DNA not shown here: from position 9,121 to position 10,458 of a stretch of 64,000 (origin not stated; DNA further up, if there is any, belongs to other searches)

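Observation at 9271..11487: GH57 glycoside-hydrolase domain fused to a kinase-like domain, inside a glgA-containing gene string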

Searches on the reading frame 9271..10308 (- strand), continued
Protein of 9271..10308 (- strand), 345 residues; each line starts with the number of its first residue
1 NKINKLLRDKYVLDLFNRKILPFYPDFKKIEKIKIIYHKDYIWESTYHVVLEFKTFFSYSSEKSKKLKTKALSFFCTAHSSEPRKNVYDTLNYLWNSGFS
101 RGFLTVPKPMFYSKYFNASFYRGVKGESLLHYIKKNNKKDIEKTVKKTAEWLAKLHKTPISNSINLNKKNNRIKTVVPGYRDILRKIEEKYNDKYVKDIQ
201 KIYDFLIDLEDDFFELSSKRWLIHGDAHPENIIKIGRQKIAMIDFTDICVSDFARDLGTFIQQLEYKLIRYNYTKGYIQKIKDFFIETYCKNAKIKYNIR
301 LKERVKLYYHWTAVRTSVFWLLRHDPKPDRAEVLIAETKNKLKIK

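Call 21: find_related_loci(query=A2, collection=genome_contigs, flank=6000)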
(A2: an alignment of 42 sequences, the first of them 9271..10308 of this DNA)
Query A2 (345 aa) in genome_contigs; peptide patterns used: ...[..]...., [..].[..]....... (x = any residue, [..] = any of these).
257 stretches matched a pattern; 196 encode a relative of the query (tblastn E <= 1e-3); the best 80 are kept; 80 distinct loci.
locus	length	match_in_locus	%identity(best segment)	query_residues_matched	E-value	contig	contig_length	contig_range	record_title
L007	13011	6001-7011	72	1-337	1e-168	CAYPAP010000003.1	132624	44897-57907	MAG TPA_asm: uncultured Gammaproteobacteria bacterium isolate SRP241326_co2_355 genome assembly, contig: NODE_207_length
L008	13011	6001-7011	74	1-337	6e-166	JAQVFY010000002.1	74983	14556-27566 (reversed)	MAG: Patescibacteria group bacterium isolate STE_17 NODE_532_length_74983_cov_4.624198_Sandtown_E, whole genome shotgun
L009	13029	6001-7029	72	1-343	3e-165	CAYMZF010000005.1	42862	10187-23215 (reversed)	MAG TPA_asm: uncultured Gammaproteobacteria bacterium isolate SRP192927_co3_442 genome assembly, contig: NODE_1543_lengt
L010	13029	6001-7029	72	1-343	4e-164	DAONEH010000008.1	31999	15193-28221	MAG TPA_asm: bacterium isolate AMR_MDS_3874 NODE_1356_length_31999_cov_7.315396, whole genome shotgun sequence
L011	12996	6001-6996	73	1-332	9e-164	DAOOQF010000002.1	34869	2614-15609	MAG TPA_asm: bacterium isolate AMR_MDS_2578 NODE_1438_length_34869_cov_5.648733, whole genome shotgun sequence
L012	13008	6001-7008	69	1-337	2e-163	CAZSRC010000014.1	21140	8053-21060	MAG TPA_asm: uncultured Gammaproteobacteria bacterium isolate SRP192927_co9_113 genome assembly, contig: NODE_1666_lengt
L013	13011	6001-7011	67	1-338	4e-156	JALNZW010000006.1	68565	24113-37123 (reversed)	MAG: Patescibacteria group bacterium isolate SO_2017_LW2 bin 120 scaffold_923_c1_LW138R_2017, whole genome shotgun seque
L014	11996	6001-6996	72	1-332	2e-155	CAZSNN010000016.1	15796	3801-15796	MAG TPA_asm: uncultured Gammaproteobacteria bacterium isolate binchicken_co45_657 genome assembly, contig: NODE_6434_len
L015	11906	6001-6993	67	1-332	3e-153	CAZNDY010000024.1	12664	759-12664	MAG TPA_asm: uncultured Gammaproteobacteria bacterium isolate SRP241341_co1_32 genome assembly, contig: NODE_5408_length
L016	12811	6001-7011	67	1-338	1e-149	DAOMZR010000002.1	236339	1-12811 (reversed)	MAG TPA_asm: bacterium isolate AMR_MDS_3994 NODE_8_length_236339_cov_124.255239, whole genome shotgun sequence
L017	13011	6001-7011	72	1-337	1e-148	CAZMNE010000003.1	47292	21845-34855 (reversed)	MAG TPA_asm: uncultured Gammaproteobacteria bacterium isolate binchicken_co173_189 genome assembly, contig: NODE_2560_le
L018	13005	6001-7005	61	1-337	1e-143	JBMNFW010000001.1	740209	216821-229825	MAG: Patescibacteria group bacterium isolate SBF912LR0FQ0003 contig_46319, whole genome shotgun sequence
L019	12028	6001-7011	68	1-338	9e-141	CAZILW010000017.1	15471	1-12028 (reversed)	MAG TPA_asm: uncultured Gammaproteobacteria bacterium isolate SRP241326_co1_352 genome assembly, contig: NODE_5381_lengt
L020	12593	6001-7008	63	1-337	6e-141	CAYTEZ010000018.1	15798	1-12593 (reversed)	MAG TPA_asm: uncultured Gammaproteobacteria bacterium isolate SRP170004_co1_41 genome assembly, contig: NODE_5793_length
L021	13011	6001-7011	60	1-338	1e-139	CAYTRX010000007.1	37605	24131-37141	MAG TPA_asm: uncultured Gammaproteobacteria bacterium isolate SRP192927_co5_748 genome assembly, contig: NODE_972_length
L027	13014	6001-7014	52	1-344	1e-118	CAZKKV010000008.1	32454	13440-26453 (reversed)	MAG TPA_asm: uncultured Gammaproteobacteria bacterium isolate SRP178699_co2_502 genome assembly, contig: NODE_627_length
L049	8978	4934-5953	47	1-342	8e-107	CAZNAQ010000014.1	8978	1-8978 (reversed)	MAG TPA_asm: uncultured Gammaproteobacteria bacterium isolate binchicken_co32_252 genome assembly, contig: NODE_13690_le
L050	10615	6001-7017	48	1-345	9e-107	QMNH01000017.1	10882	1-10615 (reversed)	MAG: Candidatus Falkowbacteria bacterium isolate B7_G4 B7_Guay4_scaffold_05831, whole genome shotgun sequence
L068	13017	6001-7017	45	1-344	1e-101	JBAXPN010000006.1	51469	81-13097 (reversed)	MAG: Candidatus Falkowbacteria bacterium isolate ELA532 MAG532_6, whole genome shotgun sequence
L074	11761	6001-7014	50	1-344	9e-101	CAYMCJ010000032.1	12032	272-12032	MAG TPA_asm: uncultured Gammaproteobacteria bacterium isolate SRP178699_co1_454 genome assembly, contig: NODE_7147_lengt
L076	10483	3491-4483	47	1-337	6e-100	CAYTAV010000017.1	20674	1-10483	MAG TPA_asm: uncultured Gammaproteobacteria bacterium isolate binchicken_co22_29 genome assembly, contig: NODE_2755_leng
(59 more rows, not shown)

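Call 40: predict_structure(alignment_id=A4)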
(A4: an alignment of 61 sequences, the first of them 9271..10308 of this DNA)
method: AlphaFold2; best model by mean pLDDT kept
length: 345 residues; sequences in the alignment: 61
mean_pLDDT: 93.4   pTM: 0.90
mean pLDDT of the five models: 93.4, 93.4, 92.7, 92.6, 91.8
residues with pLDDT >= 90: 290; 70-90: 51; 50-70: 4; < 50: 0
segments of 3 or more residues with pLDDT < 50: none
pLDDT, mean of each block of 10 residues (from residue 1): 94 98 94 94 90 95 81 95 89 96 97 96 96 98 99 97 74 75 92 94 93 90 94 96 93 97 97 98 99 97 97 94 94 94 88
secondary structure, 60 per line:
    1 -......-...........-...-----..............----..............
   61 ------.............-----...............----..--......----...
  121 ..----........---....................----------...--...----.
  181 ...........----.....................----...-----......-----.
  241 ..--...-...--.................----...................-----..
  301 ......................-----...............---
elements in order: H2-7 H9-19 E29-42 E47-60 E67-79 H85-99 E108-113 E118-122 H129-134 H138-157 H180-191 H196-216 E221-223 E232-234 E240-242 E249-251 H254-270 H275-293 H299-322 H328-342

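Call 45: fold_search(model_id=the predicted structure, library=pdb)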
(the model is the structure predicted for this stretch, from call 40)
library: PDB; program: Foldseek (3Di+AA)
matches with E <= 10: 1826; with E <= 0.001: 142
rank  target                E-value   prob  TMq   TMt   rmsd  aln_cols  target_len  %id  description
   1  8zic                  2.1e-09  1.00  0.54  0.52   9.2       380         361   14  Structure complex of 4-hydroxytryptamine kinase PsiK complexed with Mg2+ and Tryptamine (released 2025-04-02)
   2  3i0o                  4.1e-09  1.00  0.53  0.55   7.4       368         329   14  Crystal Structure of Spectinomycin Phosphotransferase, APH(9)-Ia, in complex with ADP and Spectinomcyin (released 2010-01-19)
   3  9h2z_A                4.4e-09  1.00  0.47  0.53   7.6       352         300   18  Crystal structure of APH(2")-IVa alternate (soaking with EK3-18 inhibitor) (released 2025-02-05)
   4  4n57_A                5.3e-09  1.00  0.52  0.59   6.6       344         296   17  Crystal structure of aminoglycoside phosphotransferase APH(2'')-IVa ADP complex (released 2014-12-17)
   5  4n57_B                9.4e-09  1.00  0.47  0.52   7.7       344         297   17  Crystal structure of aminoglycoside phosphotransferase APH(2'')-IVa ADP complex (released 2014-12-17)
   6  3n4t                  1.4e-08  1.00  0.40  0.45   9.3       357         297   18  apo APH(2")-IVa form I (released 2010-06-30)
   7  2qg7_A                1.7e-08  1.00  0.51  0.49   6.9       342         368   13  Plasmodium vivax ethanolamine kinase Pv091845 (released 2007-07-24)
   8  2qg7_D                1.7e-08  1.00  0.51  0.49   7.1       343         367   15  Plasmodium vivax ethanolamine kinase Pv091845 (released 2007-07-24)
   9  5c4k_B                1.7e-08  1.00  0.42  0.47   8.6       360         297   17  APH(2")-IVa in complex with GET (G418) at room temperature (released 2016-02-03)
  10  9eto_A                2.0e-08  1.00  0.53  0.51  11.3       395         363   14  PsiK from Psilocybe cubensis (released 2024-11-06)
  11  4dtb_B                2.1e-08  1.00  0.44  0.49   8.6       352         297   18  Crystal Structure of F95Y Aminoglycoside-2''-Phosphotransferase Type IVa in Complex with Guanosine (released 2012-03-07)
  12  4fev_C                3.8e-08  1.00  0.45  0.59   7.2       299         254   12  Crystal structure of the aminoglycoside phosphotransferase APH(3')-Ia, with substrate kanamycin and small molecule inh (released 2012-06-20)
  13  9fsg_A                4.0e-08  1.00  0.61  0.56   6.4       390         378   13  25-hydroxy steroid kinase (25-HSK) + 25-OH-cholest-1,4-diene-3-one (released 2026-01-14)
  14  4r7b_B                4.9e-08  1.00  0.55  0.64   6.2       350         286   11  Crystal structure of pneumococcal LicA in complex with choline (released 2015-08-12)
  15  9fsg_B                5.7e-08  1.00  0.60  0.57   6.5       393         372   13  25-hydroxy steroid kinase (25-HSK) + 25-OH-cholest-1,4-diene-3-one (released 2026-01-14)
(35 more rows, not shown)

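Call 51: search_protein_families(library=pfam, proteins=[L027:7973-9391:+], max_evalue=0.00001)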
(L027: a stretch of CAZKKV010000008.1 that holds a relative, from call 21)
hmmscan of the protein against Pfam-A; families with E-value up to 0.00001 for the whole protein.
L027:7973-9391:+ (472 aa): 3 families
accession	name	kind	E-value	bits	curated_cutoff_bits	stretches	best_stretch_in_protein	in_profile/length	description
PF08323.17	Glyco_transf_5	-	9.4e-65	219.1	22.7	1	8-241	1-238/239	Starch synthase catalytic domain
PF00534.26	Glycos_transf_1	-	1e-18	67.9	26.4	1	288-444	7-167/172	Glycosyl transferases group 1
PF13692.12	Glyco_trans_1_4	-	9.8e-14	52.2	27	1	301-432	4-140/142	Glycosyl transferases group 1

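Call 59: search_protein_representatives(alignment_id=A4)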
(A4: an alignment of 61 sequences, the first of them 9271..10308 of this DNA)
Query: 61 sequences, 339 profile positions. Proteins with E-value up to 0.001 (for the whole library): 1147; up to 1e-10: 390; up to 1e-30: 106. The best 150 are listed.
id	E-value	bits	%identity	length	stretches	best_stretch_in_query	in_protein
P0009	1.6e-154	530.3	-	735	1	1-337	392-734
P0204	2.2e-145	500.3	-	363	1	2-339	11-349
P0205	3.4e-133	460.2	-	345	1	1-338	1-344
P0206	1.6e-130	451.4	-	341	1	1-338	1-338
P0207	2.4e-126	437.7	-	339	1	2-339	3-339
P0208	5.4e-126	436.5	-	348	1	1-338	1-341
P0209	2.2e-125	434.5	-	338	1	1-338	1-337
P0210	4.6e-124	430.2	-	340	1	1-337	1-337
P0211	1.1e-123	429.0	-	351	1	1-339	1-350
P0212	2.1e-123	428.0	-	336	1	1-333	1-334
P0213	6.1e-122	423.2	-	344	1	2-337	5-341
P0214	1.2e-121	422.3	-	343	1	1-334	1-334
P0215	1.5e-121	421.9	-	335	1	1-337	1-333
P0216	3.5e-120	417.4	-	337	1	1-338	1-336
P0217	2.1e-119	414.9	-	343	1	3-339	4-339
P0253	4.8e-61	223.0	-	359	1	2-324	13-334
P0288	1.5e-38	149.1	-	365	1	2-323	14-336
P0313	7.4e-29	117.2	-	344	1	3-319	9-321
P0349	2.4e-21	92.5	-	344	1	4-322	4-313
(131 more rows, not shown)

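Call 60: find_encoding_contigs(protein=P0253, flank=5000, max_places=2)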
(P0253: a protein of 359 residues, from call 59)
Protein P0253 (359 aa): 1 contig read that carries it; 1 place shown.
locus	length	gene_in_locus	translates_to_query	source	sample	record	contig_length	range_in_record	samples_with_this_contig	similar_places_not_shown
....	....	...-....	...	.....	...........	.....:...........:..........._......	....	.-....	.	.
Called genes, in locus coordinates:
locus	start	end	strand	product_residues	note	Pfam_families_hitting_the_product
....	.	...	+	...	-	?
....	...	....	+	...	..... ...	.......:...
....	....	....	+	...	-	?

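Call 61: find_encoding_contigs(protein=P0288, flank=5000, max_places=2)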
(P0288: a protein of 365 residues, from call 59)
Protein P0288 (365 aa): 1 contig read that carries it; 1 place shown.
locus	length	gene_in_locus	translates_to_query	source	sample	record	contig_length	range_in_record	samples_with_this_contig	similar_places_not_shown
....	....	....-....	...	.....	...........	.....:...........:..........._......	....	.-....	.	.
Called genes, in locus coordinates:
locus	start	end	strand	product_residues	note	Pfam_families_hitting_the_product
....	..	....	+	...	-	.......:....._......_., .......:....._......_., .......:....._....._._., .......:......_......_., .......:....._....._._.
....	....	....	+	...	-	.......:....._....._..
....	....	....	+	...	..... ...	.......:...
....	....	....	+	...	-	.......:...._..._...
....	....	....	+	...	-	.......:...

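Call 62: find_encoding_contigs(protein=P0313, flank=5000, max_places=2)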
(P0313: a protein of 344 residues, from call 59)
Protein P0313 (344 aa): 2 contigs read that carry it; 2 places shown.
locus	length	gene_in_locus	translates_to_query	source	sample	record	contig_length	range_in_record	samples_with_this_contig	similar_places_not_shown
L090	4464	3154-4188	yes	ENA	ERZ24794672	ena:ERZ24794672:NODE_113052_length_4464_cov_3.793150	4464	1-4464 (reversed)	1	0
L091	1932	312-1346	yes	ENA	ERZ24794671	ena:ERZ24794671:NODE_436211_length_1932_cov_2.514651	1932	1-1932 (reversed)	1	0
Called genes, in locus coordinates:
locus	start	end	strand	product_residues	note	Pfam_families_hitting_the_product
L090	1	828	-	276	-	?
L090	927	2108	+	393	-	PF03065:Glyco_hydro_57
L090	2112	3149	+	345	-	PF01636:APH, PF01633:Choline_kinase (weak)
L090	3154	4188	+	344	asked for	PF01636:APH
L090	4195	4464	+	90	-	?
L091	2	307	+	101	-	?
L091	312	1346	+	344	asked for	PF01636:APH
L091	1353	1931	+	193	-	?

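Call 63: find_encoding_contigs(protein=P0349, flank=5000, max_places=2)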
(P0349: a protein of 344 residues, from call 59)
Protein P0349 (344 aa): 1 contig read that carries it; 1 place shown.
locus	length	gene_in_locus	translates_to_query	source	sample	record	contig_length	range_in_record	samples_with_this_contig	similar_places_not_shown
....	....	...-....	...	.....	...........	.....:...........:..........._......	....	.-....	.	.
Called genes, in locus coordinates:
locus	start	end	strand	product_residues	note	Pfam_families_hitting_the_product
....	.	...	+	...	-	?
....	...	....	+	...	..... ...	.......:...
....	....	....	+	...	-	?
